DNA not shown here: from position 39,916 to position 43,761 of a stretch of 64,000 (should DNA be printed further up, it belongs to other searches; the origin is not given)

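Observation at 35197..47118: Self-contained locus: membrane AraC regulator, a 3,351-aa secreted giant protein and an anchored mini-protein, function unassigned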

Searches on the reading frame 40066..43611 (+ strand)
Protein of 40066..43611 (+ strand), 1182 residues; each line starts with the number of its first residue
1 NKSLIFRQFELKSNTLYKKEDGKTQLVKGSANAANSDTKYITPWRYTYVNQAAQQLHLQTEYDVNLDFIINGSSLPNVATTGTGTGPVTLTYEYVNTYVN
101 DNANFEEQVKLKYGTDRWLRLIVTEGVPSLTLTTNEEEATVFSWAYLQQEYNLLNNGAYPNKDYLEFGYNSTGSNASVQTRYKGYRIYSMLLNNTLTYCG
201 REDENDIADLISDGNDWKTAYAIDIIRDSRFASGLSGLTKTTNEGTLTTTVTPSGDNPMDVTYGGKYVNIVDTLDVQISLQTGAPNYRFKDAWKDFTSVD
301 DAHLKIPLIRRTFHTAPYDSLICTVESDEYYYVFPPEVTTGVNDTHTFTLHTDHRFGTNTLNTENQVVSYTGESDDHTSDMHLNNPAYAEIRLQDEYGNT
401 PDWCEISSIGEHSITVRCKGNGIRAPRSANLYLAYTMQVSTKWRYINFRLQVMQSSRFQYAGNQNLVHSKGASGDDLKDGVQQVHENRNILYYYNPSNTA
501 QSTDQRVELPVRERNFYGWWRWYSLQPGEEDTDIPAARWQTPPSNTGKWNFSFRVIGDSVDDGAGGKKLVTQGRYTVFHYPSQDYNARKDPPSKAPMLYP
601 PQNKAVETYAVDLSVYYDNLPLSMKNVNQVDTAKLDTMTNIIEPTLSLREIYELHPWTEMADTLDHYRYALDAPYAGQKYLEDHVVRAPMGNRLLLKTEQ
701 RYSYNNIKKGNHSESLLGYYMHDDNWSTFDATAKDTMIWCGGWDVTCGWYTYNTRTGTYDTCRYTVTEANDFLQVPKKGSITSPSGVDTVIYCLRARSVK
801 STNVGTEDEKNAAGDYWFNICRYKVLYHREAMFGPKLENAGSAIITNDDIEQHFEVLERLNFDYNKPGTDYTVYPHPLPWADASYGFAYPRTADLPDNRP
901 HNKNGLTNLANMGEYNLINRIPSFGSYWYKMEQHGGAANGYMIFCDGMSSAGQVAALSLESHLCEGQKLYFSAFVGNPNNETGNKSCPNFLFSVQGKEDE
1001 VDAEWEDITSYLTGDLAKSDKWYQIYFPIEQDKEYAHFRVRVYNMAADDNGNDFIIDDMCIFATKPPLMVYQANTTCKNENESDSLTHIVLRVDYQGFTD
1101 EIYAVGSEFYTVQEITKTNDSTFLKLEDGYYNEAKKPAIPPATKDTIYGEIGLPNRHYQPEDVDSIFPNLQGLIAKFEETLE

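Call 73: predict_structure(alignment_id=A10)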
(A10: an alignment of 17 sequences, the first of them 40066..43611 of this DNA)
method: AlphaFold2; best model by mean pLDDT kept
length: 1182 residues; sequences in the alignment: 17
mean_pLDDT: 50.5   pTM: 0.32
mean pLDDT of the five models: 50.5, 49.9, 48.4, 47.5, 41.9
residues with pLDDT >= 90: 32; 70-90: 247; 50-70: 287; < 50: 616
segments of 3 or more residues with pLDDT < 50: 1-5, 98-105, 148-150, 189-200, 205-208, 297-299, 459-746, 765-787, 799-813, 828-967, 980-985, 1045-1052, 1063-1108, 1111-1122, 1151-1182
pLDDT, mean of each block of 10 residues (from residue 1): 49 60 66 55 65 72 69 66 65 63 51 83 63 83 54 54 76 67 53 41 48 53 82 81 74 81 84 76 54 51 76 85 84 83 88 87 82 85 88 83 90 91 72 87 84 69 34 36 24 26 28 27 28 30 31 29 33 25 25 27 26 22 22 22 21 25 38 44 39 34 37 35 33 34 47 61 43 41 44 56 38 52 49 32 29 25 25 22 22 24 26 24 28 24 27 33 48 60 52 69 67 65 64 65 49 51 37 25 26 31 42 44 50 61 58 44 39 41 29
secondary structure, 60 per line:
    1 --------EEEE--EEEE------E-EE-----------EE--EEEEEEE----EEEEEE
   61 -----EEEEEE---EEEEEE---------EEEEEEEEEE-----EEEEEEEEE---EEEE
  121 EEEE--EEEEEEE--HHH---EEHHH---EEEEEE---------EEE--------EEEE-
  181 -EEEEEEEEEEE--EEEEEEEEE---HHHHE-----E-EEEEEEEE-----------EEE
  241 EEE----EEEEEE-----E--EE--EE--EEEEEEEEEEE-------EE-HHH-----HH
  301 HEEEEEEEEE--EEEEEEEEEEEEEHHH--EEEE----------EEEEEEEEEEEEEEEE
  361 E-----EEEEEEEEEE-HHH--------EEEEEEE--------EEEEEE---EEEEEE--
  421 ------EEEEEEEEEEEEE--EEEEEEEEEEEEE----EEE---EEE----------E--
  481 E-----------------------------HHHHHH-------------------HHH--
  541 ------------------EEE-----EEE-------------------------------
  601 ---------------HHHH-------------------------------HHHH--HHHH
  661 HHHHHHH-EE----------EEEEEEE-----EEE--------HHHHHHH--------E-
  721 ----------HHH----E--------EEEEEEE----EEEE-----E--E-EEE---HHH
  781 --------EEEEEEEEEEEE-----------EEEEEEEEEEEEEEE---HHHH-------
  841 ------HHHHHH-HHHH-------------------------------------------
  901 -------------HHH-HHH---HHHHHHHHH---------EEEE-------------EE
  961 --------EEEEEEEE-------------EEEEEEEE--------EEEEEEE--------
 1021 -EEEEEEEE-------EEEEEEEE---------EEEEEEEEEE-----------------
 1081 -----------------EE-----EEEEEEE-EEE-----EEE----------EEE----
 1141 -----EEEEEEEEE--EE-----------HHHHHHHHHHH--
elements in order (helices of 4 or more, strands of 3 or more residues): E9-12 E15-18 E44-50 E55-60 E66-71 E75-80 E90-99 E105-113 E117-124 E127-133 E150-155 E165-167 E176-179 E182-192 E195-203 H207-210 E219-226 E238-243 E248-253 E270-280 E302-310 E313-325 E331-334 E345-361 E367-376 E389-395 E404-409 E413-418 E427-439 E442-454 E459-461 E465-467 H511-516 E559-561 E567-569 H616-619 H651-654 H657-667 E681-687 E693-695 H704-710 E747-753 E758-761 E772-774 E789-800 E812-826 H830-833 H847-852 H854-857 H924-932 E942-945 E969-976 E990-997 E1006-1012 E1022-1029 E1037-1044 E1054-1063 E1105-1111 E1113-1115 E1121-1123 E1134-1136 E1146-1154 H1170-1180

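Call 74: search_protein_representatives(alignment_id=A10)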
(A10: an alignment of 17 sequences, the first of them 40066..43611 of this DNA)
Query: 17 sequences, 1177 profile positions. Proteins with E-value up to 0.001 (for the whole library): 467; up to 1e-10: 247; up to 1e-30: 112. The best 150 are listed.
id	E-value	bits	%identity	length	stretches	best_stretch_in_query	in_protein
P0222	0.0e+00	1660.6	-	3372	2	2-1176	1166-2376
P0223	0.0e+00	1635.2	-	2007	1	182-1176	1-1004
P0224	0.0e+00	1430.0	-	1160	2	1-897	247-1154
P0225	0.0e+00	1184.1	-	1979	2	1-794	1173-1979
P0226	1.4e-279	946.9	-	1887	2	1-653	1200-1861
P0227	3.8e-233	793.1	-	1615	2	2-474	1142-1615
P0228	2.3e-219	747.4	-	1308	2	3-597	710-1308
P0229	4.5e-181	620.6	-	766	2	2-527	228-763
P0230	1.9e-129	449.6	-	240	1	559-789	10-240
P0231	7.6e-121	421.1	-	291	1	1-272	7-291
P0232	3.7e-116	405.6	-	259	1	929-1176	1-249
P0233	4.6e-111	388.7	-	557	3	1-153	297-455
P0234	3.8e-99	349.3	-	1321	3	812-1170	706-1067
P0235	2.3e-98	346.7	-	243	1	677-894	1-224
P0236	2.1e-89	317.0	-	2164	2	778-1150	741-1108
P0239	6.1e-86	305.5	-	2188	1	152-1169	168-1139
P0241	4.2e-83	296.1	-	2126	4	820-1169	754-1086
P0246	8.6e-78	278.5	-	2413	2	95-1158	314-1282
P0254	3.1e-73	263.5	-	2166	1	238-1133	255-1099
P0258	7.2e-72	258.9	-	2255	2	817-1170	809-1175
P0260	3.9e-70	253.2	-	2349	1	454-1170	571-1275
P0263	1.1e-69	251.6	-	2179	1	298-1169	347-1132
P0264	1.4e-68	248.0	-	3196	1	355-1174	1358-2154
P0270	8.7e-67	242.1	-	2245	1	453-1113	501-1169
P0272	5.9e-65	236.0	-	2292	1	58-1157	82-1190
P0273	8.7e-65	235.5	-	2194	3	813-1170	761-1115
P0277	1.5e-61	224.8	-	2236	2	820-1170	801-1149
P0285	5.9e-57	209.5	-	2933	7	861-1076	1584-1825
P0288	8.7e-50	185.8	-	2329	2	809-1169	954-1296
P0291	1.7e-49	184.9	-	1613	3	808-1096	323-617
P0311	1.2e-39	152.2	-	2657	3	815-1160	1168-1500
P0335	4.5e-30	120.5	-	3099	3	815-1105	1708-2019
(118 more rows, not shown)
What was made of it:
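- Call 74 found 467 representatives. It is the part shared by the whole superfamily (call 74).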

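Call 75: list_cluster_members(proteins=[P0236, P0239, P0246, P0254, P0264, P0272, P0285, P0291, P0311, P0335])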
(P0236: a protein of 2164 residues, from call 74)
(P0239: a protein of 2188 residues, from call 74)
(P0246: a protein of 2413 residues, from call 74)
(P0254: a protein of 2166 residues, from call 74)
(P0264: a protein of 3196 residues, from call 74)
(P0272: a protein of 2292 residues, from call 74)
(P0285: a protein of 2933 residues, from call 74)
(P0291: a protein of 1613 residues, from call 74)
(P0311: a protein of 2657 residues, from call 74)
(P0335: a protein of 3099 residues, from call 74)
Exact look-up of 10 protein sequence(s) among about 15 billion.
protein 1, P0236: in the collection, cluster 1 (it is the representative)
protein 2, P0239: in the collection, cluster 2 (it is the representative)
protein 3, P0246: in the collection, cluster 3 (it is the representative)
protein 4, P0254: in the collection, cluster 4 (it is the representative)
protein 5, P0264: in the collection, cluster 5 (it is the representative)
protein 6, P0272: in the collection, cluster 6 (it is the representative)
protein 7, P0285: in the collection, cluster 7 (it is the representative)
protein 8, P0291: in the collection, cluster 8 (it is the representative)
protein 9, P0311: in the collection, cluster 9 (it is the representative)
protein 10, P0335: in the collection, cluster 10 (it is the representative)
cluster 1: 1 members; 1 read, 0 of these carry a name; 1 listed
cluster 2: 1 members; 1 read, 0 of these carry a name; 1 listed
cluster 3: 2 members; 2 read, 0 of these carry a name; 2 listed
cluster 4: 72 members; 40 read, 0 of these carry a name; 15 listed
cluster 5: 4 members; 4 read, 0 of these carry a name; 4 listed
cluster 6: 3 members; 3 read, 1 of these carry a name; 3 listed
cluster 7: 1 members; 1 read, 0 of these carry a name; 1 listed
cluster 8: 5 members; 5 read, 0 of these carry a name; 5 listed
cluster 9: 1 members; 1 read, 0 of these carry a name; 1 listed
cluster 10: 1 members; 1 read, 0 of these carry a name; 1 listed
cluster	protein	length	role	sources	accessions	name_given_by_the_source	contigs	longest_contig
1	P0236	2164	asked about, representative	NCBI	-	-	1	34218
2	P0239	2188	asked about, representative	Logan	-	-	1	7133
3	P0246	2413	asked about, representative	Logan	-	-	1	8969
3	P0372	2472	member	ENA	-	-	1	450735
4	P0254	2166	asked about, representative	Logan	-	-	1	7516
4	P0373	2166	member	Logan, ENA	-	-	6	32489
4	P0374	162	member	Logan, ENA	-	-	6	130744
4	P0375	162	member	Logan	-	-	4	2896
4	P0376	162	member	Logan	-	-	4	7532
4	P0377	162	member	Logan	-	-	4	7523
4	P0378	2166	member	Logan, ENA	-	-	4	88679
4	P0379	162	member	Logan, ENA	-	-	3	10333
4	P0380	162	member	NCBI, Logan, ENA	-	-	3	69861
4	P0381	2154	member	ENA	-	-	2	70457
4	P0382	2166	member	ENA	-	-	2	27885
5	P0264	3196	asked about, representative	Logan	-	-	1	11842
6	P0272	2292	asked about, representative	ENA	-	-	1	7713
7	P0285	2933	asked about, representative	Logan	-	-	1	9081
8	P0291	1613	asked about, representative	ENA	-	-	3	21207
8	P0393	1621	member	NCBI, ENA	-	-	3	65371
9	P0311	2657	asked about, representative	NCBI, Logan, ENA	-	-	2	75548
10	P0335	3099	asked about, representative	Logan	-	-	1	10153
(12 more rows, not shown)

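Call 82: fold_search(model_id=the predicted structure, library=pdb)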
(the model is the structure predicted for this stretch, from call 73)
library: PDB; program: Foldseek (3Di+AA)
matches with E <= 10: 1518; with E <= 0.001: 19
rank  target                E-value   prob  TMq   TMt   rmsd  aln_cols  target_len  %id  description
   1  3q2w_A                5.8e-05  0.82  0.08  0.13  26.8       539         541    8  Crystal structure of mouse N-cadherin ectodomain (released 2011-02-23)
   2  8egx_B                6.5e-05  0.77  0.07  0.15  28.2       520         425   10  Complex of Fat4(EC1-4) bound to Dchs1(EC1-4) (released 2023-02-22)
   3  3f85                  9.2e-05  0.77  0.09  0.16  21.5       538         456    7  Structure of fusion complex of homo trimeric major pilin subunits CfaB of CFA/I fimbirae from ETEC E. coli (released 2009-08-11)
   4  8xfg_A                9.2e-05  0.66  0.07  0.10  22.2       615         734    8  Cryo-EM structure of integrin ITGAV, ITGB3 and CYCLO (RGDFK) complex, conformation 1 (released 2024-12-18)
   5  6vfw_E                2.4e-04  0.90  0.07  0.15  19.8       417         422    7  Crystal structure of human delta protocadherin 10 EC1-EC4 (released 2020-03-11)
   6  3dmk_A                2.5e-04  0.66  0.07  0.09  29.0       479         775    8  Crystal structure of Down Syndrome Cell Adhesion Molecule (DSCAM) isoform 1.30.30, N-terminal eight Ig domains (released 2008-10-07)
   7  9a41_MODEL_1_A        4.2e-04  0.98  0.07  0.28  17.1       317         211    9   F1N4 fully-glycosylated model of mouse N-cadherin EC4-EC5 (released 2024-05-24)
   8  8s80_F                4.7e-04  0.99  0.08  0.31  16.8       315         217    8  Domains 4 and 5 of Sap S-layer protein from Bacillus anthracis (released 2024-11-20)
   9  6vfw_A                4.7e-04  0.87  0.08  0.18  21.2       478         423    9  Crystal structure of human delta protocadherin 10 EC1-EC4 (released 2020-03-11)
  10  4xxw_C                4.9e-04  0.99  0.07  0.28  17.6       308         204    9  Crystal structure of mouse Cadherin-23 EC1-2 and Protocadherin-15 EC1-2 splice variant (released 2016-05-04)
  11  3f84_B                4.9e-04  0.82  0.07  0.19  21.9       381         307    8  Structure of fusion complex of major pilin CfaB and major pilin CfaB of CFA/I pilus from ETEC E. coli (released 2009-08-11)
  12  8d40_B                5.7e-04  0.85  0.08  0.17  21.8       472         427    8  Crystal structure of human CELSR1 EC1-4 (released 2023-08-30)
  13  7sqc_O1               6.3e-04  1.00  0.09  0.13  12.2       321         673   12  Ciliary C1 central pair apparatus isolated from Chlamydomonas reinhardtii (released 2022-04-13)
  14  6qx4_B                6.7e-04  0.72  0.06  0.12  24.6       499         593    6  Structure of the Bacillus anthracis Sap S-layer assembly domain (released 2019-07-31)
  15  6qx4_A                6.7e-04  0.69  0.06  0.12  25.4       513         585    7  Structure of the Bacillus anthracis Sap S-layer assembly domain (released 2019-07-31)
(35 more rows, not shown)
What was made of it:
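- On Classical repeat adhesins (tandem Ig-like or cadherin-like arrays): Beta-sandwich domains are modelled at aa 1169-1628, with cadherin, Sap S-layer and pilin Foldseek hits at low TM-scores (calls 73, 82).
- Checked: AlphaFold places a run of beta-sandwich domains at aa 1169-1628 (calls 73, 82).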

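Call 83: find_encoding_contigs(protein=P0254, flank=6000, max_places=4)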
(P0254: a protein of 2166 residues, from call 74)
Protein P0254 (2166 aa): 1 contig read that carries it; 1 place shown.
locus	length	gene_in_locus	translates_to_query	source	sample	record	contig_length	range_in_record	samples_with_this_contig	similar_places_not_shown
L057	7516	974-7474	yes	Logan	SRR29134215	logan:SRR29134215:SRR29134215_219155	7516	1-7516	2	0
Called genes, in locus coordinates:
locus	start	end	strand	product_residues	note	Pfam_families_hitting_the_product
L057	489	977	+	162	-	-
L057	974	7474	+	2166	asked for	-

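Call 84: find_encoding_contigs(protein=P0378, flank=8000, max_places=3)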
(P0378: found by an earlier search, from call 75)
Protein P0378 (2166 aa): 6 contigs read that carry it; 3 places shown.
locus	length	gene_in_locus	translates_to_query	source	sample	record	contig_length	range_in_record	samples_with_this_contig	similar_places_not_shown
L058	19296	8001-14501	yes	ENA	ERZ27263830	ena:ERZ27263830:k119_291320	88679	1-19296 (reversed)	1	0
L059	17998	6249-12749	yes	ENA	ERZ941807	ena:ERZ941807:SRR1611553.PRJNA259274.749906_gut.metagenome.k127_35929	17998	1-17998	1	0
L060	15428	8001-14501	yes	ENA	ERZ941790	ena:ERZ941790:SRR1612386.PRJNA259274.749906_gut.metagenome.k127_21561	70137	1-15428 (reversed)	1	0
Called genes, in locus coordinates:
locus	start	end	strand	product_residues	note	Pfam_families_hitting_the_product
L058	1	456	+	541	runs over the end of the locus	PF06418:CTP_synth_N, PF00117:GATase, PF07722:Peptidase_C26 (weak)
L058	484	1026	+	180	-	PF00156:Pribosyltran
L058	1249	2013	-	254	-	-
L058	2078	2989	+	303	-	PF00899:ThiF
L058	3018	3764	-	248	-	PF13568:OMP_b-brl_2 (weak)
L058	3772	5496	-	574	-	PF13100:OstA_2, PF03968:LptD_N (faint)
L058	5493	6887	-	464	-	PF13145:Rotamase_2 (faint), PF13616:Rotamase_3, PF00639:Rotamase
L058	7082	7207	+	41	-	-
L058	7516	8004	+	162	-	-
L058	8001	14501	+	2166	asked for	-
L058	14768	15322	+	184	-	PF07929:PRiA4_ORF3 (weak)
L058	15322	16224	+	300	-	PF01745:IPT, PF01715:IPPT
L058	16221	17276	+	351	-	PF18911:PKD_4, PF00801:PKD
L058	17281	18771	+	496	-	PF05693:Glycogen_syn, PF08323:Glyco_transf_5, PF13692:Glyco_trans_1_4 (weak), PF05693:Glycogen_syn, PF00534:Glycos_transf_1 (weak), PF20706:GT4-conflict (weak)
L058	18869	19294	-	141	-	?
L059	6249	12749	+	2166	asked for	-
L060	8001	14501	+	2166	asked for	-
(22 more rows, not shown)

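Call 85: find_encoding_contigs(protein=P0311, flank=8000, max_places=3)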
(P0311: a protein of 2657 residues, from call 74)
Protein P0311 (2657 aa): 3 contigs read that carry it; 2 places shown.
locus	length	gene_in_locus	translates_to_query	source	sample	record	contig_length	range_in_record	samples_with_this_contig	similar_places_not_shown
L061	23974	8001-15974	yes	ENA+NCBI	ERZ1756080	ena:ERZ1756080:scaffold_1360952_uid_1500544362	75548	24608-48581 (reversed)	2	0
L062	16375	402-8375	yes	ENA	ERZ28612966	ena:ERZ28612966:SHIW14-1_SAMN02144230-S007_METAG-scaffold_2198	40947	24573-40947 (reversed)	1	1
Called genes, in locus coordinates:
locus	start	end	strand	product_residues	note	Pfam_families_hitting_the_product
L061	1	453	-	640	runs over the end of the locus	PF17764:PriA_3primeBD, PF00270:DEAD, PF04851:ResIII, PF18319:Zn_ribbon_PriA, PF00271:Helicase_C (weak), PF18074:PriA_C (weak)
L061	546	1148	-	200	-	PF00265:TK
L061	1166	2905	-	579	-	PF01368:DHH, PF02272:DHHA1, PF17768:RecJ_OB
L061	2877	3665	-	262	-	PF00795:CN_hydrolase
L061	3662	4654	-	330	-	PF12127:FloA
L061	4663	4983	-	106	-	PF24961:NfeD_membrane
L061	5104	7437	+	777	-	PF01751:Toprim, PF01131:Topoisom_bac, PF13368:Toprim_C_rpt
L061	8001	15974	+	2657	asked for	-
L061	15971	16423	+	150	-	-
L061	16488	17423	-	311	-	-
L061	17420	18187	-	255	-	PF04055:Radical_SAM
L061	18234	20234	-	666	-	PF01807:Zn_ribbon_DnaG, PF08275:DNAG_N, PF01751:Toprim, PF13155:Toprim_2, PF13662:Toprim_4, PF10410:DnaB_bind (weak), PF28534:DUF8430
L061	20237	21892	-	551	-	PF03968:LptD_N (weak), PF13100:OstA_2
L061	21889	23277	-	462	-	PF13145:Rotamase_2 (weak), PF00639:Rotamase, PF13616:Rotamase_3, PF00639:Rotamase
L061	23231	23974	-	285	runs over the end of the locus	-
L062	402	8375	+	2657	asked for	-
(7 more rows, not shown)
